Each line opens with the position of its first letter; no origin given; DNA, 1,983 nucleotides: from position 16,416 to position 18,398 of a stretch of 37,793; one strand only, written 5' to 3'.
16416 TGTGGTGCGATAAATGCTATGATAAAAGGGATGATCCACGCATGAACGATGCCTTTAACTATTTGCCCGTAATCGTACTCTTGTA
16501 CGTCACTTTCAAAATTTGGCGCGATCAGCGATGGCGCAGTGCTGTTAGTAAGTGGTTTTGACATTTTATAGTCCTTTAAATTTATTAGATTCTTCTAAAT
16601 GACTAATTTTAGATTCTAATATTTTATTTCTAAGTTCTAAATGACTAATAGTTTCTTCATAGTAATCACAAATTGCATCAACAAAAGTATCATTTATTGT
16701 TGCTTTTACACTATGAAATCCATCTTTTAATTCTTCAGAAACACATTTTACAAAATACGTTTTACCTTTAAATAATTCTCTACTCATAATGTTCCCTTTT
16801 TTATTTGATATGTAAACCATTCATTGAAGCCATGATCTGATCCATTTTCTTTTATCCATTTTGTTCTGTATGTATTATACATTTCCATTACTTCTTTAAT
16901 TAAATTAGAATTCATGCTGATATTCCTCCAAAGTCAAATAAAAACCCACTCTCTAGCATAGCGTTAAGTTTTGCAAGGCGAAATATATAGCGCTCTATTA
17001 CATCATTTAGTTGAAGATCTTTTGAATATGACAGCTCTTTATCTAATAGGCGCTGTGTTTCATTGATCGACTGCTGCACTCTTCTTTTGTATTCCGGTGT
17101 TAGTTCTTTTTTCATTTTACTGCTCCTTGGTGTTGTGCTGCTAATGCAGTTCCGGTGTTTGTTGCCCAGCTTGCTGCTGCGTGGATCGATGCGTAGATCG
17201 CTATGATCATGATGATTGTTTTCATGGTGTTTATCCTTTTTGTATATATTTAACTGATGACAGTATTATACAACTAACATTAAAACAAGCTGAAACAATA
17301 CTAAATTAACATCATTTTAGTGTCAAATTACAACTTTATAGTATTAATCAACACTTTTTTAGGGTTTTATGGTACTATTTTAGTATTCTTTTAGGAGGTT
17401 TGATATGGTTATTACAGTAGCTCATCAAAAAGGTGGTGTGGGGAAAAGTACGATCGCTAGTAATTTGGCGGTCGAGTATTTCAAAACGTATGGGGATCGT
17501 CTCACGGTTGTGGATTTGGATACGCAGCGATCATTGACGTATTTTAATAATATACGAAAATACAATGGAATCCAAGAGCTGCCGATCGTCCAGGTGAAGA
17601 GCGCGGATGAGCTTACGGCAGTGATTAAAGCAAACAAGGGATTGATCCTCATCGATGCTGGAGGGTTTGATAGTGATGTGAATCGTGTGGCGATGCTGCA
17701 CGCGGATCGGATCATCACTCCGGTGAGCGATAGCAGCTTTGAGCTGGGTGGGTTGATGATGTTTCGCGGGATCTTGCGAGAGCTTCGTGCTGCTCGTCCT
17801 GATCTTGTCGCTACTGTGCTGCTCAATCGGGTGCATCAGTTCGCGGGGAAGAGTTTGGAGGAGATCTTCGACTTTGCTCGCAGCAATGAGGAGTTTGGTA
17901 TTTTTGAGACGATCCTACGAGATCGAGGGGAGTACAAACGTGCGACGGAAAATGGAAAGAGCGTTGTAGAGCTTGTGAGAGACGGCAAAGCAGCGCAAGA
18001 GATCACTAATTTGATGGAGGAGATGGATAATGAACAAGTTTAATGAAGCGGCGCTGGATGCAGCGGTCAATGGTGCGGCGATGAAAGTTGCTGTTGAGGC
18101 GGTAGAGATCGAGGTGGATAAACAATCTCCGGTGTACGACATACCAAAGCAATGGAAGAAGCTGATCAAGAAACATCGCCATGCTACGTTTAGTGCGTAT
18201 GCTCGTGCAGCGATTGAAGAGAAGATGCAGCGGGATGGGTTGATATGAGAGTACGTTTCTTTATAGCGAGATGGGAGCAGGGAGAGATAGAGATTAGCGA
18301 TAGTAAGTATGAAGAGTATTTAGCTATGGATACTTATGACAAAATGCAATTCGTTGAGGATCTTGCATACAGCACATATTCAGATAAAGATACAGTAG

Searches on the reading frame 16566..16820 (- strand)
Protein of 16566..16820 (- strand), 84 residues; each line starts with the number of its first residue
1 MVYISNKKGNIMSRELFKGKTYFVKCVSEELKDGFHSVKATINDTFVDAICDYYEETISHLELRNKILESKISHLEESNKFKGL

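Call 71: search_protein_families(library=pfam, proteins=[window:16566-16820:-], max_evalue=1)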
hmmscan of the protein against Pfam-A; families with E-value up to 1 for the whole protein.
window:16566-16820:- (84 aa): 2 families
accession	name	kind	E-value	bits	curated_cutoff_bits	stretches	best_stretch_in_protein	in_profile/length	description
PF18077.6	DUF5595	-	0.022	15.2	29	1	6-76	2-71/73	Domain of unknown function (DUF5595)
PF09364.15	XFP_N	-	0.18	11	23.7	1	14-56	219-261/364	XFP N-terminal domain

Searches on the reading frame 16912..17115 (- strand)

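Call 71: search_protein_families(library=pfam, proteins=[window:16912-17115:-], max_evalue=1)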
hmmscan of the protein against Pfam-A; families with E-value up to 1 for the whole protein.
window:16912-17115:- (67 aa): 2 families
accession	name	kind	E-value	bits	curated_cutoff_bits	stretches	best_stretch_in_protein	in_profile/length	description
PF07445.17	PriC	-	0.068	13.5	23.3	1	8-54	117-163/174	Primosomal replication protein priC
PF11068.13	YlqD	-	0.072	13.9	27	1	2-29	10-37/131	YlqD protein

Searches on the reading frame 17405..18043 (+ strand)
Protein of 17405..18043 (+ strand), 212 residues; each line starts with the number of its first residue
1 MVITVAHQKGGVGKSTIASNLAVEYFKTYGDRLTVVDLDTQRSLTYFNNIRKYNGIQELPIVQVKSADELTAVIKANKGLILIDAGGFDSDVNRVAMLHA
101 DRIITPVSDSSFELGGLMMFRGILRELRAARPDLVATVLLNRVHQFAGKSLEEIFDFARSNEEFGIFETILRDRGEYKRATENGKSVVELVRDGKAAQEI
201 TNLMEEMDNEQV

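Call 13: search_protein_families(library=pfam, proteins=[window:17405-18043:+], max_evalue=0.01)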
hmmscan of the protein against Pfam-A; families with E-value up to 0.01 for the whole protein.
window:17405-18043:+ (212 aa): 5 families
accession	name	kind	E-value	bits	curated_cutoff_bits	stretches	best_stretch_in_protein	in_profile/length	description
PF13614.12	AAA_31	-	2.9e-14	53.8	27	1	2-60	3-60/177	AAA domain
PF09140.17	MipZ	-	1.6e-13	51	20.7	2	2-52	2-53/262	ATPase MipZ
PF01656.29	CbiA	-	4.5e-12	46.5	25.4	1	3-185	1-123/125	CobQ/CobB/MinD/ParA nucleotide binding domain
PF10609.15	ParA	-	9.3e-07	28.9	27.1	1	2-40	5-42/246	NUBPL iron-transfer P-loop NTPase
PF07015.17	VirC1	-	0.0015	18.4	24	1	2-144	3-151/231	VirC1 protein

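Call 58: find_homologous_proteins(query=window:17405-18043:+, max_evalue=1e-20)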
Query window:17405-18043:+ (212 aa): 674 proteins with E <= 1e-20 among 1685 candidates; the best 120 are listed.
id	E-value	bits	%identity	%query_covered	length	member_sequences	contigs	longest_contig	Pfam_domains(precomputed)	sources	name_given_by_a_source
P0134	3.9e-130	449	100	100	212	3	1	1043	PF10609.16,PF01656.30,PF13614.13,PF09140.18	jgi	-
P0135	1.7e-117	408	91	100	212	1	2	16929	PF10609.16,PF01656.30,PF13614.13,PF09140.18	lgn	-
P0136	6.4e-113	393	88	100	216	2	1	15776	PF10609.16,PF01656.30,PF13614.13,PF09140.18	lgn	-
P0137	9.1e-113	392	87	100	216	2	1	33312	PF10609.16,PF01656.30,PF13614.13,PF09140.18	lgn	-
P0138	3.5e-109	381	85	100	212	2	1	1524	PF01656.30,PF13614.13,PF09140.18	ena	-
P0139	1.1e-106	372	82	100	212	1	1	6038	PF10609.16,PF01656.30,PF13614.13,PF09140.18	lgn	-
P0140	2.1e-105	368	83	100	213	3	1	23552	PF10609.16,PF01656.30,PF13614.13,PF09140.18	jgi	-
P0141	1.1e-103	363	80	100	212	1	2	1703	PF10609.16,PF01656.30,PF13614.13,PF09140.18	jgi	-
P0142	3.4e-101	355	78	100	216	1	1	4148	PF10609.16,PF01656.30,PF13614.13,PF09140.18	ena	-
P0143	5.0e-97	341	76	99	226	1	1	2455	PF10609.16,PF01656.30,PF13614.13,PF09140.18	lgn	-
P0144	5.8e-79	282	63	98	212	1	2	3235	PF10609.16,PF01656.30,PF13614.13,PF09140.18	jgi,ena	jgi:chromosome partitioning protein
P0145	4.9e-78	279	62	98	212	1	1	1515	PF10609.16,PF01656.30,PF13614.13,PF09140.18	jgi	jgi:chromosome partitioning protein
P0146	9.4e-78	278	62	98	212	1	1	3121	PF10609.16,PF01656.30,PF13614.13,PF09140.18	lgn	-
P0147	2.0e-77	277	61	98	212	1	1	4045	PF10609.16,PF01656.30,PF13614.13,PF09140.18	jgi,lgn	jgi:chromosome partitioning protein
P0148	4.4e-76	273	59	99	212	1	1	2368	PF10609.16,PF01656.30,PF13614.13,PF09140.18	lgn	-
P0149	6.8e-74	266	61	98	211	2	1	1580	PF10609.16,PF01656.30,PF13614.13,PF09140.18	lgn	-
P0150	3.9e-72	260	59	97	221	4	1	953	PF10609.16,PF01656.30,PF13614.13,PF09140.18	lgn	-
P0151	4.4e-72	260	58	98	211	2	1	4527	PF10609.16,PF01656.30,PF13614.13,PF09140.18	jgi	jgi:chromosome partitioning protein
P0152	1.8e-70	254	61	98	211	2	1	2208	PF10609.16,PF01656.30,PF13614.13,PF09140.18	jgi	jgi:chromosome partitioning protein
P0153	3.0e-69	250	56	98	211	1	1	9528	PF10609.16,PF01656.30,PF13614.13,PF09140.18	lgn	-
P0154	1.3e-67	245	56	98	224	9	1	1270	PF10609.16,PF01656.30,PF13614.13,PF09140.18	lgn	-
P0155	1.6e-67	245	55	98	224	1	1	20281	PF10609.16,PF01656.30,PF13614.13,PF09140.18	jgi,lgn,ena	-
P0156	4.6e-67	243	55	98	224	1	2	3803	PF10609.16,PF01656.30,PF13614.13,PF09140.18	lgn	-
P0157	7.5e-67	243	56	98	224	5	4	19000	PF10609.16,PF01656.30,PF13614.13,PF09140.18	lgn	-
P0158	4.1e-66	240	59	98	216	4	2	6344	PF10609.16,PF01656.30,PF13614.13,PF07015.18,PF09140.18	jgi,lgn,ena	jgi:chromosome partitioning protein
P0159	1.2e-65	239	56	93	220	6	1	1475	PF10609.16,PF01656.30,PF13614.13,PF09140.18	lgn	-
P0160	1.2e-65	239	59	99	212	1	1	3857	PF10609.16,PF01656.30,PF13614.13,PF09140.18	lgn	-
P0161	4.6e-64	233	57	98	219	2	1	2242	PF10609.16,PF01656.30,PF13614.13,PF09140.18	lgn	-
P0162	9.8e-64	232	55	99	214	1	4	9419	PF10609.16,PF01656.30,PF13614.13,PF07015.18,PF09140.18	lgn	-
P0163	1.0e-63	232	58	99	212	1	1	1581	PF10609.16,PF01656.30,PF13614.13,PF07015.18,PF09140.18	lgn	-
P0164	1.0e-63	232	58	99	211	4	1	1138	PF10609.16,PF01656.30,PF13614.13,PF09140.18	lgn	-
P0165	1.5e-63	232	57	100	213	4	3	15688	PF10609.16,PF01656.30,PF13614.13,PF09140.18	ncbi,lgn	-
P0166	1.7e-63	232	57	97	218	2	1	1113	PF10609.16,PF01656.30,PF13614.13,PF09140.18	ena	-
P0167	4.9e-63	230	55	99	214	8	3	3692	PF10609.16,PF01656.30,PF13614.13,PF09140.18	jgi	jgi:chromosome partitioning protein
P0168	5.6e-63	230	57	97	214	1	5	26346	PF10609.16,PF01656.30,PF13614.13,PF09140.18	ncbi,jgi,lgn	jgi:chromosome partitioning protein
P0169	6.3e-63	230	58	98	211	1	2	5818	PF10609.16,PF01656.30,PF13614.13,PF09140.18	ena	-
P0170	1.1e-62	229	56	97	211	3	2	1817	PF10609.16,PF01656.30,PF13614.13,PF09140.18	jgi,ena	jgi:chromosome partitioning protein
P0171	1.3e-62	229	58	98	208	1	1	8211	PF10609.16,PF01656.30,PF13614.13,PF09140.18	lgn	-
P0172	1.6e-62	228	57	98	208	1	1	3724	PF10609.16,PF01656.30,PF13614.13,PF09140.18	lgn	-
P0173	1.6e-62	228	56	97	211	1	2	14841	PF10609.16,PF01656.30,PF13614.13,PF09140.18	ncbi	-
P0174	2.5e-62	228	55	99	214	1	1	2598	PF10609.16,PF01656.30,PF13614.13,PF09140.18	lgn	-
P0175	2.5e-62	228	57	98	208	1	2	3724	PF10609.16,PF01656.30,PF13614.13,PF09140.18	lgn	-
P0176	3.2e-62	227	57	97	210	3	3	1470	PF10609.16,PF01656.30,PF13614.13,PF09140.18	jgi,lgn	jgi:chromosome partitioning protein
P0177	3.6e-62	227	57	97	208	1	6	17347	PF10609.16,PF01656.30,PF13614.13,PF09140.18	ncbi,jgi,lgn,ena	-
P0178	3.6e-62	227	57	97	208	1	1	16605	PF10609.16,PF01656.30,PF13614.13,PF09140.18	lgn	-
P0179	4.1e-62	227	56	97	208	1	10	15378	PF10609.16,PF01656.30,PF13614.13,PF09140.18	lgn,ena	-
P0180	4.4e-62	227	55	99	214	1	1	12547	PF10609.16,PF01656.30,PF13614.13,PF09140.18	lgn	-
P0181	4.4e-62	227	54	97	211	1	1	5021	PF10609.16,PF01656.30,PF13614.13,PF09140.18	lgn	-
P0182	4.7e-62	227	55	99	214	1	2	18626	PF10609.16,PF01656.30,PF13614.13,PF09140.18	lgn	-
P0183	5.5e-62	227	56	98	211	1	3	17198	PF10609.16,PF01656.30,PF13614.13,PF09140.18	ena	-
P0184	5.9e-62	227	56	98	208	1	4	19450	PF10609.16,PF01656.30,PF13614.13,PF07015.18,PF09140.18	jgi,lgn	jgi:chromosome partitioning protein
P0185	5.9e-62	227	57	97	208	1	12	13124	PF10609.16,PF01656.30,PF13614.13,PF09140.18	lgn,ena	-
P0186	5.9e-62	227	57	98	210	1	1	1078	PF10609.16,PF01656.30,PF13614.13,PF09140.18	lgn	-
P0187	6.4e-62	226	57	98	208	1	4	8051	PF10609.16,PF01656.30,PF13614.13,PF07015.18,PF09140.18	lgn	-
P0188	7.8e-62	226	56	97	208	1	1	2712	PF10609.16,PF01656.30,PF13614.13,PF09140.18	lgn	-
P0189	8.1e-62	226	57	97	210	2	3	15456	PF10609.16,PF01656.30,PF13614.13,PF07015.18,PF09140.18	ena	-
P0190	8.5e-62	226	58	98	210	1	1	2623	PF10609.16,PF01656.30,PF13614.13,PF09140.18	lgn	-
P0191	1.5e-61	225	55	99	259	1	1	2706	PF10609.16,PF01656.30,PF13614.13,PF09140.18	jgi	jgi:chromosome partitioning protein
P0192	1.6e-61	225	56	98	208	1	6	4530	PF10609.16,PF01656.30,PF13614.13,PF07015.18,PF09140.18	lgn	-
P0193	2.4e-61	225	56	98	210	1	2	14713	PF10609.16,PF01656.30,PF13614.13,PF09140.18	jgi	jgi:chromosome partitioning protein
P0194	6.2e-61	223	53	97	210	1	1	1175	PF10609.16,PF01656.30,PF13614.13,PF09140.18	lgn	-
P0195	6.5e-61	223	58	98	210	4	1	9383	PF10609.16,PF01656.30,PF13614.13,PF09140.18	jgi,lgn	-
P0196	7.2e-61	223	56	98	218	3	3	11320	PF10609.16,PF01656.30,PF13614.13,PF09140.18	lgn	-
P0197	8.0e-61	223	56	98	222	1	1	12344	PF10609.16,PF01656.30,PF13614.13,PF09140.18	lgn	-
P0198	1.1e-60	222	55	97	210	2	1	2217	PF10609.16,PF01656.30,PF13614.13,PF09140.18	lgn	-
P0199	1.4e-60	222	54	97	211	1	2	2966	PF10609.16,PF01656.30,PF13614.13,PF09140.18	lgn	-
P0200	1.6e-60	222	55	97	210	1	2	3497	PF10609.16,PF01656.30,PF13614.13,PF07015.18,PF09140.18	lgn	-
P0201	2.0e-60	222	56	97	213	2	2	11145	PF10609.16,PF01656.30,PF13614.13,PF09140.18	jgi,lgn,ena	jgi:chromosome partitioning protein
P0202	2.3e-60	221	55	98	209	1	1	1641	PF10609.16,PF01656.30,PF13614.13,PF09140.18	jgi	jgi:chromosome partitioning protein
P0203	3.2e-60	221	55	97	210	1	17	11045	PF10609.16,PF01656.30,PF13614.13,PF09140.18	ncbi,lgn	-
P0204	3.2e-60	221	55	97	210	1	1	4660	PF10609.16,PF01656.30,PF13614.13,PF09140.18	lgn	-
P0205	4.6e-60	220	54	98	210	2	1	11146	PF10609.16,PF01656.30,PF13614.13,PF09140.18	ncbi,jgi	-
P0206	5.1e-60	220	56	98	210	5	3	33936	PF10609.16,PF01656.30,PF13614.13,PF09140.18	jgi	jgi:chromosome partitioning protein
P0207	5.7e-60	220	56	99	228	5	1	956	PF10609.16,PF01656.30,PF13614.13,PF09140.18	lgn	-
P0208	5.9e-60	220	54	97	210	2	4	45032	PF10609.16,PF01656.30,PF13614.13,PF07015.18,PF09140.18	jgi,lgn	jgi:chromosome partitioning protein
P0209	8.6e-60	220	55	98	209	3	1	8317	PF10609.16,PF01656.30,PF13614.13,PF09140.18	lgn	-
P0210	1.4e-59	219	54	97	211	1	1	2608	PF10609.16,PF01656.30,PF13614.13,PF07015.18,PF09140.18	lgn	-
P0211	1.8e-59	219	57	97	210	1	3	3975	PF10609.16,PF01656.30,PF13614.13,PF09140.18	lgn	-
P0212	1.9e-59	218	55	97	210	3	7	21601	PF10609.16,PF01656.30,PF13614.13,PF07015.18,PF09140.18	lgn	-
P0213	2.0e-59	218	55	98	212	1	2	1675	PF01656.30,PF13614.13,PF09140.18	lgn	-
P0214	2.5e-59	218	56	98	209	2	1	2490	PF10609.16,PF01656.30,PF13614.13,PF09140.18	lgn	-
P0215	3.0e-59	218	56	98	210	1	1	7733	PF10609.16,PF01656.30,PF13614.13,PF09140.18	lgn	-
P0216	3.1e-59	218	55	97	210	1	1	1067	PF10609.16,PF01656.30,PF13614.13,PF07015.18,PF09140.18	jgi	jgi:chromosome partitioning protein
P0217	3.9e-59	217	54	98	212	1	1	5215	PF10609.16,PF01656.30,PF13614.13,PF07015.18,PF09140.18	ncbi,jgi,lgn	-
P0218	3.9e-59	217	51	100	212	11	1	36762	PF10609.16,PF01656.30,PF13614.13,PF07015.18,PF09140.18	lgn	-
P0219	4.2e-59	217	54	99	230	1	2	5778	PF01656.30,PF13614.13,PF09140.18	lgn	-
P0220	4.7e-59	217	55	98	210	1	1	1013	PF10609.16,PF01656.30,PF13614.13,PF09140.18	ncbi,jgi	jgi:chromosome partitioning protein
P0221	4.8e-59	217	54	97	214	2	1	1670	PF10609.16,PF01656.30,PF13614.13,PF09140.18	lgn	-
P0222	5.6e-59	217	56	97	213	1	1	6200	PF10609.16,PF01656.30,PF13614.13,PF09140.18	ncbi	-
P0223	6.5e-59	217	56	97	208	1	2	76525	PF10609.16,PF01656.30,PF13614.13,PF09140.18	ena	-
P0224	7.9e-59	216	53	98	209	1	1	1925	PF10609.16,PF01656.30,PF13614.13,PF07015.18,PF09140.18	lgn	-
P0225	7.9e-59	216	55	98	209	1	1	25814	PF10609.16,PF01656.30,PF13614.13,PF09140.18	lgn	-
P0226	1.1e-58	216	53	98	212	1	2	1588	PF10609.16,PF01656.30,PF13614.13,PF07015.18,PF09140.18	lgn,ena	-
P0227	1.2e-58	216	54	97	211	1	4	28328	PF01656.30,PF13614.13,PF09140.18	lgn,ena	-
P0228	1.5e-58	215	54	98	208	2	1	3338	PF10609.16,PF01656.30,PF13614.13,PF09140.18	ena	-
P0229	1.9e-58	215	55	98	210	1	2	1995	PF10609.16,PF01656.30,PF13614.13,PF09140.18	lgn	-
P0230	2.8e-58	215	57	89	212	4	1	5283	PF01656.30,PF13614.13,PF09140.18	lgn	-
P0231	4.8e-58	214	52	97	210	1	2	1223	PF10609.16,PF01656.30,PF13614.13,PF09140.18,PF02374.22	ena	-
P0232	5.3e-58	214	55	98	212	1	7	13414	PF10609.16,PF01656.30,PF13614.13,PF09140.18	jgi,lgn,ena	jgi:chromosome partitioning protein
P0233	5.5e-58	214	55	98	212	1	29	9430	PF10609.16,PF01656.30,PF13614.13,PF09140.18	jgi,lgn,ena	jgi:chromosome partitioning protein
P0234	5.5e-58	214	53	97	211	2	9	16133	PF10609.16,PF01656.30,PF13614.13,PF09140.18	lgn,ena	-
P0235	5.6e-58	214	53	98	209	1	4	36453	PF10609.16,PF01656.30,PF13614.13,PF07015.18,PF09140.18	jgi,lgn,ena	-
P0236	5.6e-58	214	55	98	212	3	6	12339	PF10609.16,PF01656.30,PF13614.13,PF09140.18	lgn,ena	-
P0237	7.3e-58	213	54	97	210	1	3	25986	PF10609.16,PF01656.30,PF13614.13,PF09140.18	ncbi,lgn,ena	-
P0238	9.8e-58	213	54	97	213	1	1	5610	PF10609.16,PF01656.30,PF13614.13,PF09140.18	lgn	-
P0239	1.4e-57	212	50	97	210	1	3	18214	PF10609.16,PF01656.30,PF13614.13,PF07015.18,PF09140.18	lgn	-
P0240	1.4e-57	212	53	98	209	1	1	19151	PF10609.16,PF01656.30,PF13614.13,PF07015.18,PF09140.18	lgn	-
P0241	1.7e-57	212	53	97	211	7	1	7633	PF10609.16,PF01656.30,PF13614.13,PF09140.18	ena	-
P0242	2.1e-57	212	54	98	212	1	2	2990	PF10609.16,PF01656.30,PF13614.13,PF09140.18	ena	-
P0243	2.3e-57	212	51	100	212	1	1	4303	PF10609.16,PF01656.30,PF13614.13,PF09140.18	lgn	-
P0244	2.4e-57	212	54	97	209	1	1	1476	PF10609.16,PF01656.30,PF13614.13,PF07015.18,PF09140.18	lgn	-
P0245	2.5e-57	212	53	100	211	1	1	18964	PF10609.16,PF01656.30,PF13614.13,PF09140.18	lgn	-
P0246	2.8e-57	211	51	98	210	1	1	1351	PF10609.16,PF01656.30,PF13614.13,PF09140.18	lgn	-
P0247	3.1e-57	211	54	97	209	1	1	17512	PF10609.16,PF01656.30,PF13614.13,PF09140.18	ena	-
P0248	3.6e-57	211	52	98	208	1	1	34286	PF10609.16,PF01656.30,PF13614.13,PF09140.18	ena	-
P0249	4.5e-57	211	55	97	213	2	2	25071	PF10609.16,PF01656.30,PF13614.13,PF09140.18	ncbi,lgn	-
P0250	4.7e-57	211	54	97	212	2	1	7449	PF10609.16,PF01656.30,PF13614.13,PF09140.18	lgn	-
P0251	6.4e-57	210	53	98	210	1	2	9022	PF10609.16,PF01656.30,PF13614.13,PF09140.18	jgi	jgi:chromosome partitioning protein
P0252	1.2e-56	209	55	98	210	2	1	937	PF10609.16,PF01656.30,PF13614.13,PF09140.18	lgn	-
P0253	1.3e-56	209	53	97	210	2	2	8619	PF10609.16,PF01656.30,PF13614.13,PF09140.18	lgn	-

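Call 59: find_encoding_contigs(protein=P0137, flank=10000, max_places=1)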
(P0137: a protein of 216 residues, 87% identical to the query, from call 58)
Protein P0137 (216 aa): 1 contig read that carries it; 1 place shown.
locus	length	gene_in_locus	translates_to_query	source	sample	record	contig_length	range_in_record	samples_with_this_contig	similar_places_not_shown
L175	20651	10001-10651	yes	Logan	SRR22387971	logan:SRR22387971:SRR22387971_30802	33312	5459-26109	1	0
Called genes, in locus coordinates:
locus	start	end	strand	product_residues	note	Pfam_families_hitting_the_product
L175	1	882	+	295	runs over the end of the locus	-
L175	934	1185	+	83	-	-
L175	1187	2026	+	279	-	-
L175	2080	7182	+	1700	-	PF18810:PBECR2, PF18796:LPD1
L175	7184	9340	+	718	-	-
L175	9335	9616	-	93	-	-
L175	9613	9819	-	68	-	-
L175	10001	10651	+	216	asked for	PF01656:CbiA, PF09140:MipZ (weak), PF10609:ParA (weak), PF13614:AAA_31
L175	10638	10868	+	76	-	-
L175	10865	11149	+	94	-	-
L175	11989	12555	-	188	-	-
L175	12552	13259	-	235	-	PF01381:HTH_3 (weak), PF00717:Peptidase_S24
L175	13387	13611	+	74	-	-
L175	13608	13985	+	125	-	-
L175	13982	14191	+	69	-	-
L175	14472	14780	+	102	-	PF01807:Zn_ribbon_DnaG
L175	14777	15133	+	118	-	PF09643:YopX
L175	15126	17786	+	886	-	PF08706:D5_N (weak), PF19263:DUF5906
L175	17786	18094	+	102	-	-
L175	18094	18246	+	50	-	-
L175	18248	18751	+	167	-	PF05284:DUF736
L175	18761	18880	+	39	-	-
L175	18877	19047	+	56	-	-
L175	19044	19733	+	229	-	-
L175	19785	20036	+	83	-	-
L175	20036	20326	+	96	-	PF19905:DUF6378 (weak)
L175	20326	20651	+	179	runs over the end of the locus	-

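Call 60: find_encoding_contigs(protein=P0218, flank=10000, max_places=1)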
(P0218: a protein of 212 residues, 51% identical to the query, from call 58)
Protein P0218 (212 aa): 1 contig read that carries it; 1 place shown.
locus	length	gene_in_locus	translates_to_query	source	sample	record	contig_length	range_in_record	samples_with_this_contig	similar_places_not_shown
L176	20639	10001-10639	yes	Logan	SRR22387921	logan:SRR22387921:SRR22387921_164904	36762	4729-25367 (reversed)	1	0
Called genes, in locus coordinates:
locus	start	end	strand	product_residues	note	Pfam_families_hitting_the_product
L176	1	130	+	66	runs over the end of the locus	-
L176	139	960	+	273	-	-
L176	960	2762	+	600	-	-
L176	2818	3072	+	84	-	-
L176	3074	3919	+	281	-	-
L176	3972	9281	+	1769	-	-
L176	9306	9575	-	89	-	-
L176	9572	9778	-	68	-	-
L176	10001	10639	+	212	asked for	PF01656:CbiA, PF07015:VirC1 (weak), PF09140:MipZ (weak), PF10609:ParA, PF13614:AAA_31, PF09140:MipZ (weak)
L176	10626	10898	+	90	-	-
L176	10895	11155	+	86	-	-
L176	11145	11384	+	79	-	-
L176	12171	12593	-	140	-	-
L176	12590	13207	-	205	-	PF00717:Peptidase_S24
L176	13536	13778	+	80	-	-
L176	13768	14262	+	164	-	-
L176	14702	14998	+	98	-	PF01807:Zn_ribbon_DnaG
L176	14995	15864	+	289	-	-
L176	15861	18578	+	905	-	PF19263:DUF5906, PF03288:Pox_D5 (weak)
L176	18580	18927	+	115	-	-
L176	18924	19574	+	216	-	PF00929:RNase_T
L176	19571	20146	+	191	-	-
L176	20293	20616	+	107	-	-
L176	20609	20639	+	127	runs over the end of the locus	-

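Call 61: find_encoding_contigs(protein=P0140, flank=10000, max_places=1)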
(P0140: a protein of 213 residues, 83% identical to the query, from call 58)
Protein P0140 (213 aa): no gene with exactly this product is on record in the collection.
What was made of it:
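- Tried and rejected: The P0140 look-up failed (call 61).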

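Call 71: search_protein_families(library=pfam, proteins=[L175:10638-10868:+, L176:10626-10898:+], max_evalue=1)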
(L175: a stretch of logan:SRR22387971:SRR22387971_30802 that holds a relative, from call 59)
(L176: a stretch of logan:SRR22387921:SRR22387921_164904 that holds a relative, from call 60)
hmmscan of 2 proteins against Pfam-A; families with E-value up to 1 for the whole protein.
L175:10638-10868:+ (76 aa): 0 families

L176:10626-10898:+ (90 aa): 0 families

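Call 72: search_protein_families(library=ncbifam, proteins=[window:17405-18043:+], max_evalue=0.01)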
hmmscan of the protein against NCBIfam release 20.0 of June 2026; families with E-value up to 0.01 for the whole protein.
window:17405-18043:+ (212 aa): 19 families
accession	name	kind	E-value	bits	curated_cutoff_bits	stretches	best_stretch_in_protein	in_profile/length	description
NF041546.1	ParA_partition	equivalog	2.8e-33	115.2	180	1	2-206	1-203/203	ParA family partition ATPase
TIGR01969.1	minD_arch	subfamily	4.5e-08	32.6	201.75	1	1-40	1-39/251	cell division ATPase MinD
TIGR03371.1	cellulose_yhjQ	equivalog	1e-06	28.5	157.85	1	2-46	3-46/246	cellulose biosynthesis protein BcsQ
NF041136.1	MrpORP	equivalog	1.7e-05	24.3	450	1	2-40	7-44/365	iron-sulfur cluster carrier protein MrpORP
TIGR03499.1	FlhF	equivalog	3.8e-05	23.8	174.15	1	11-87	208-286/286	flagellar biosynthesis GTPase FlhF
TIGR01968.1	minD_bact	equivalog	9e-05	21.9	212.9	1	2-40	3-40/261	septum site-determining protein MinD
TIGR01007.1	eps_fam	subfamily_domain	0.00013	21.6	108.05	1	2-86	19-102/204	polysaccharide biosynthesis tyrosine autokinase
NF011312.0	PRK14723.1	equivalog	0.00015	20.4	951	1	11-88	195-274/768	flagellar biosynthesis regulator FlhF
NF041283.1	PrgP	equivalog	0.0002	20.8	400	1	2-47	4-49/297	ParA superfamily DNA segregation protein PrgP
NF010443.0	PRK13869.1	subfamily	0.00028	19.8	446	1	2-48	123-168/405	plasmid-partitioning protein RepA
TIGR03453.1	partition_RepA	equivalog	0.0003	19.8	348.45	1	2-47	106-150/387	plasmid partitioning protein RepA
NF010461.0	PRK13886.1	subfamily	0.00036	20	360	1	5-87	7-90/241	conjugal transfer protein TraL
NF047398.1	AAA_KGGVGR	domain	0.0011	19.4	90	1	2-39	4-40/190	KGGVGR-motif variant AAA ATPase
NF008669.0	PRK11670.1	equivalog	0.0013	17.7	348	1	2-39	109-145/369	iron-sulfur cluster carrier protein ApbC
NF033200.1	F430_CfbC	exception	0.0014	18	402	0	8-42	7-40/260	Ni-sirohydrochlorin a,c-diamide reductive cyclase ATP-dependent reductase subunit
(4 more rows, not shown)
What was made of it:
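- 17405..18248 (+): Partition module: ParA ATPase (17405-18043) plus an overlapping 72-aa ORF (18030-18248) that is a candidate centromere-binding protein. ParA: PF01656/PF13614 (call 13) and NF041546 ParA_partition, E 2.8e-33 (call 72).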

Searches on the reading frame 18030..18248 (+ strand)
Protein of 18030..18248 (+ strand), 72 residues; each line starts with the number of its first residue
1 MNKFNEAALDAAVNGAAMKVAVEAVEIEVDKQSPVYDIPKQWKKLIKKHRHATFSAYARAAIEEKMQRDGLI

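Call 71: search_protein_families(library=pfam, proteins=[window:18030-18248:+], max_evalue=1)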
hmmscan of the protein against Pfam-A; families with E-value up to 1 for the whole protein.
window:18030-18248:+ (72 aa): 1 family
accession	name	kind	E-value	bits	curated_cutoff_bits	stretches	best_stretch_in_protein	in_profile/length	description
PF22650.2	At5g48480-like_C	-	0.19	12.6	27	1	6-33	10-37/50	Glyoxalase At5g48480-like C-terminal domain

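Call 72: search_protein_families(library=ncbifam, proteins=[window:18030-18248:+], max_evalue=0.01)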
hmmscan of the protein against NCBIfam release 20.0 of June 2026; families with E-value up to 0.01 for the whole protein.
window:18030-18248:+ (72 aa): 1 family
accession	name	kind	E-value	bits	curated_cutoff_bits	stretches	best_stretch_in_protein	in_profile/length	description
NF005449.0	PRK07041.1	equivalog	0.0057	16.5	257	1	6-59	147-200/240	SDR family oxidoreductase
